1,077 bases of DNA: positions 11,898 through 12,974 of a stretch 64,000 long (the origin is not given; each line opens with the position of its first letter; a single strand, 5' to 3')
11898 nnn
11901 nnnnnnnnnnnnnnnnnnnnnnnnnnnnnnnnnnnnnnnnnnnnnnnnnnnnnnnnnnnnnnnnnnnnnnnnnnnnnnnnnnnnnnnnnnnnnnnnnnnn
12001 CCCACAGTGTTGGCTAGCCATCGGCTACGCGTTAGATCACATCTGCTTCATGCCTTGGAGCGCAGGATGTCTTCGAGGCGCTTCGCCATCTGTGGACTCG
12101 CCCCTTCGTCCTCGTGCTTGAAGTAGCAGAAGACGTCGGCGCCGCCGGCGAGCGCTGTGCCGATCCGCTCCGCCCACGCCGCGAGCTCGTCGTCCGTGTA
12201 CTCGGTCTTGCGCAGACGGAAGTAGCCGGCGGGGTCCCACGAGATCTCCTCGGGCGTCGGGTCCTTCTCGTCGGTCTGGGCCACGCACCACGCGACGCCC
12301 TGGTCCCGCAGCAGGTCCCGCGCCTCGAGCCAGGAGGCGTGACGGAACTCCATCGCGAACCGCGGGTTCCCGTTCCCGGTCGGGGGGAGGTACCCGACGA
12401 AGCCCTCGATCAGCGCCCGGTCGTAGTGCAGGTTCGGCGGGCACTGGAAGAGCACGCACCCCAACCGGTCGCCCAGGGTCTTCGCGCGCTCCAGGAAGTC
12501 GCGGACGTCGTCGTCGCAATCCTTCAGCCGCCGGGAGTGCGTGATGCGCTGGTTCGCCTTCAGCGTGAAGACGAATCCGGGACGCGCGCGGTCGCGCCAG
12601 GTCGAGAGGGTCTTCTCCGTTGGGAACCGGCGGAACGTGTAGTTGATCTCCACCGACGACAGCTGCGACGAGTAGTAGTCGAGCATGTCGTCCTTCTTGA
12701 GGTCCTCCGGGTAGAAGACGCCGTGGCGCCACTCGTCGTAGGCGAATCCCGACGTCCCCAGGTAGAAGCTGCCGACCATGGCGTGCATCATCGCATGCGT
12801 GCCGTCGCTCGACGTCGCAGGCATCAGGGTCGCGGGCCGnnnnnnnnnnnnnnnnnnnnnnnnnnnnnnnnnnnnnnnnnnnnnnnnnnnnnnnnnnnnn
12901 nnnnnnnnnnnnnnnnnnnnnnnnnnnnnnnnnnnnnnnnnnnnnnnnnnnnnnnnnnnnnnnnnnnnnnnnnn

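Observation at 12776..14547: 29-bp near-perfect direct repeats (28 of 29 positions) bracket the ECF sigma/anti-sigma module, each embedded in the 5' codons of a different flanking gene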

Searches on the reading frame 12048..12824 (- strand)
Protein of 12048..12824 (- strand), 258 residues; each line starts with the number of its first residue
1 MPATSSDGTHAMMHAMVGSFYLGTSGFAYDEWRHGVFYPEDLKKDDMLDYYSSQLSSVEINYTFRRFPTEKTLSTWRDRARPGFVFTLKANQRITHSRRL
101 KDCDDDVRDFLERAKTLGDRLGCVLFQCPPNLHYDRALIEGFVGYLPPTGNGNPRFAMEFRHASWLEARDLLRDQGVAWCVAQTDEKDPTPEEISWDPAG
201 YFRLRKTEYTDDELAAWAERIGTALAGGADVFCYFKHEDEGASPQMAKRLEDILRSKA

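Call 6: search_protein_families(library=pfam, proteins=[window:12048-12824:-], max_evalue=0.01)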
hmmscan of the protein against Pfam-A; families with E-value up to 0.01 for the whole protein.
window:12048-12824:- (258 aa): 1 family
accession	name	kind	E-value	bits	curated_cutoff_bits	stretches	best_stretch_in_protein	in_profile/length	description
PF01904.24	DUF72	-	6.9e-62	209.8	25.3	1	38-252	1-216/217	Protein of unknown function DUF72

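Call 7: find_homologous_proteins(query=window:12048-12824:-, max_evalue=1e-20)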
Query window:12048-12824:- (258 aa): 4681 proteins with E <= 1e-20 among 5507 candidates; the best 120 are listed.
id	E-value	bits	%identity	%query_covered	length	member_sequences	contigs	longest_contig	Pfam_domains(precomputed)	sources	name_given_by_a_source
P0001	3.9e-163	559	96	94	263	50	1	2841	PF01904.25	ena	-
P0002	3.6e-162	556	95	96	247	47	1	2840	PF01904.25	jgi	jgi:uncharacterized protein YecE (DUF72 family)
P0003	4.1e-140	484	84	96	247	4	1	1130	PF01904.25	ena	-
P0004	1.1e-137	476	82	95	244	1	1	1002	PF01904.25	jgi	jgi:uncharacterized protein YecE (DUF72 family)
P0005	1.9e-137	475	82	96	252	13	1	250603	PF01904.25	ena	-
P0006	1.4e-136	472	81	94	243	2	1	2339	PF01904.25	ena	-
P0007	2.1e-136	472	81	95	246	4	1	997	PF01904.25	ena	-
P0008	4.3e-136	471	79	96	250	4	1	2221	PF01904.25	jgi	jgi:uncharacterized protein YecE (DUF72 family)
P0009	6.1e-136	470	79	96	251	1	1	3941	PF01904.25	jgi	jgi:uncharacterized protein YecE (DUF72 family)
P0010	8.9e-136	469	81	94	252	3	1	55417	PF01904.25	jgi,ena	-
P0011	1.2e-135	469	80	97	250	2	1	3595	PF01904.25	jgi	jgi:uncharacterized protein YecE (DUF72 family)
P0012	4.4e-135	467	80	96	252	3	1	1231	PF01904.25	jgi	jgi:uncharacterized protein YecE (DUF72 family)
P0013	7.7e-135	466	79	95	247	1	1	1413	PF01904.25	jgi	jgi:uncharacterized protein YecE (DUF72 family)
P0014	8.8e-135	466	79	96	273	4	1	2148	PF01904.25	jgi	jgi:uncharacterized protein YecE (DUF72 family)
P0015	1.0e-134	466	80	96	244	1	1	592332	PF01904.25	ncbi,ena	-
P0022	3.8e-132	458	79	96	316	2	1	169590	PF01904.25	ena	-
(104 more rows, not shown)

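Call 10: find_encoding_contigs(protein=P0001, flank=10000, max_places=6)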
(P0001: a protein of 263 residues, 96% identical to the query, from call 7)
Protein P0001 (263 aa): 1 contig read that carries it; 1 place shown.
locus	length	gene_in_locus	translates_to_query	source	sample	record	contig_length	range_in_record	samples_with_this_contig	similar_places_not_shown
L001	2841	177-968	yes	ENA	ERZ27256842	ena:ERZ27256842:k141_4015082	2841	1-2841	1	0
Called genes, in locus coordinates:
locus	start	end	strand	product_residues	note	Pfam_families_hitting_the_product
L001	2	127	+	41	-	?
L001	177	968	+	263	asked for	PF01904:DUF72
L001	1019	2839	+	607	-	?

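Call 11: find_encoding_contigs(protein=P0002, flank=10000, max_places=6)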
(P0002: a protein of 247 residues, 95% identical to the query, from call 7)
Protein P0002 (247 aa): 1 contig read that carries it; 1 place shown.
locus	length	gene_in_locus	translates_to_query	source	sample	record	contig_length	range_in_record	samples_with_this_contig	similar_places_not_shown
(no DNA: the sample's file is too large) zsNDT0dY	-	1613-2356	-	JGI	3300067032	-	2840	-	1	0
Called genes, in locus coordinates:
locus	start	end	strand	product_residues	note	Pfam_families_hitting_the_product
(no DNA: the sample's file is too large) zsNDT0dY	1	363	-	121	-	?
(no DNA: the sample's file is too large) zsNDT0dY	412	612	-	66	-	-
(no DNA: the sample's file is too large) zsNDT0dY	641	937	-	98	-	PF27609:Rv1322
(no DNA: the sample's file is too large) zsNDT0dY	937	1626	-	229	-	PF12146:Hydrolase_4 (faint), PF20408:Abhydrolase_11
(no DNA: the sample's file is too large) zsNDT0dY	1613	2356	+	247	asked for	PF01904:DUF72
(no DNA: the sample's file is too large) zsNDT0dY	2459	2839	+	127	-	?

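Call 13: find_encoding_contigs(protein=P0022, flank=10000, max_places=3)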
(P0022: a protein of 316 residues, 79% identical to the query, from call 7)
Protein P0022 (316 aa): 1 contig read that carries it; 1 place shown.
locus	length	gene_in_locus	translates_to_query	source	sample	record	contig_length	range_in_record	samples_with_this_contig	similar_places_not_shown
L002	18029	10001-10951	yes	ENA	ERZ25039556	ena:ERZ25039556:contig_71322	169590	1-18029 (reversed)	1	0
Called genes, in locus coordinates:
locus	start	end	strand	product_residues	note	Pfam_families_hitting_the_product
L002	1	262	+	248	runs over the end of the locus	-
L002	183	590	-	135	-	PF00793:DAHP_synth_1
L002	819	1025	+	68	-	-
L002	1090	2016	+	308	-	-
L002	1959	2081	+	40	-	PF14681:UPRTase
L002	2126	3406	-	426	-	PF02653:BPD_transp_2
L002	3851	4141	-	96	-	PF02653:BPD_transp_2 (weak)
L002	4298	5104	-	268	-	PF00005:ABC_tran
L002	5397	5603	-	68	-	-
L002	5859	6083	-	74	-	-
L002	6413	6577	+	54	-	-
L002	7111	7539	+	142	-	PF14539:DUF4442 (weak), PF20789:4HBT_3C (weak), PF13622:4HBT_3 (weak), PF03061:4HBT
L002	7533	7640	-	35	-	-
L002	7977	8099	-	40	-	-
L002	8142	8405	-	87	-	PF00300:His_Phos_1 (weak)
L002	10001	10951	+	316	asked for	PF01904:DUF72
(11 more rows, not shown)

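Call 14: find_encoding_contigs(protein=P0005, flank=10000, max_places=3)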
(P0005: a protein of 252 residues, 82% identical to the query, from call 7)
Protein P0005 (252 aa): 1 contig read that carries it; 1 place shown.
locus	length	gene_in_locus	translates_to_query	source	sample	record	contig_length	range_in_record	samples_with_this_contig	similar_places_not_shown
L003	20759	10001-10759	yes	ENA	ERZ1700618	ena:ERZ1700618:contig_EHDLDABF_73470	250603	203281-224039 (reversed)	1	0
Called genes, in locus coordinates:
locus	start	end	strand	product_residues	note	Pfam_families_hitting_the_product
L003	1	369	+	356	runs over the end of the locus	PF00174:Oxidored_molyb, PF03404:Mo-co_dimer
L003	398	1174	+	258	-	-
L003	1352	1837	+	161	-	PF12802:MarR_2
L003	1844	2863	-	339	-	PF18152:DAHP_snth_FXD, PF00793:DAHP_synth_1, PF03102:NeuB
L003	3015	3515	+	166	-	PF14681:UPRTase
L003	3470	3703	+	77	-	PF14681:UPRTase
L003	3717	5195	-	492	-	PF00890:FAD_binding_2, PF01134:GIDA (faint), PF01266:DAO (weak), PF07992:Pyr_redox_2 (faint), PF02910:Succ_DH_flav_C (weak)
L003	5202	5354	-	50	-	-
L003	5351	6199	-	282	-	PF02445:NadA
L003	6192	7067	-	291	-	PF02749:QRPTase_N, PF01729:QRPTase_C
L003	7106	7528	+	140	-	PF14539:DUF4442 (weak), PF13622:4HBT_3, PF03061:4HBT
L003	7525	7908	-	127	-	PF02036:SCP2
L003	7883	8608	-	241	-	PF00300:His_Phos_1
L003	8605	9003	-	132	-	-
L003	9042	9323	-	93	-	PF27609:Rv1322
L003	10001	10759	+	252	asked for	PF01904:DUF72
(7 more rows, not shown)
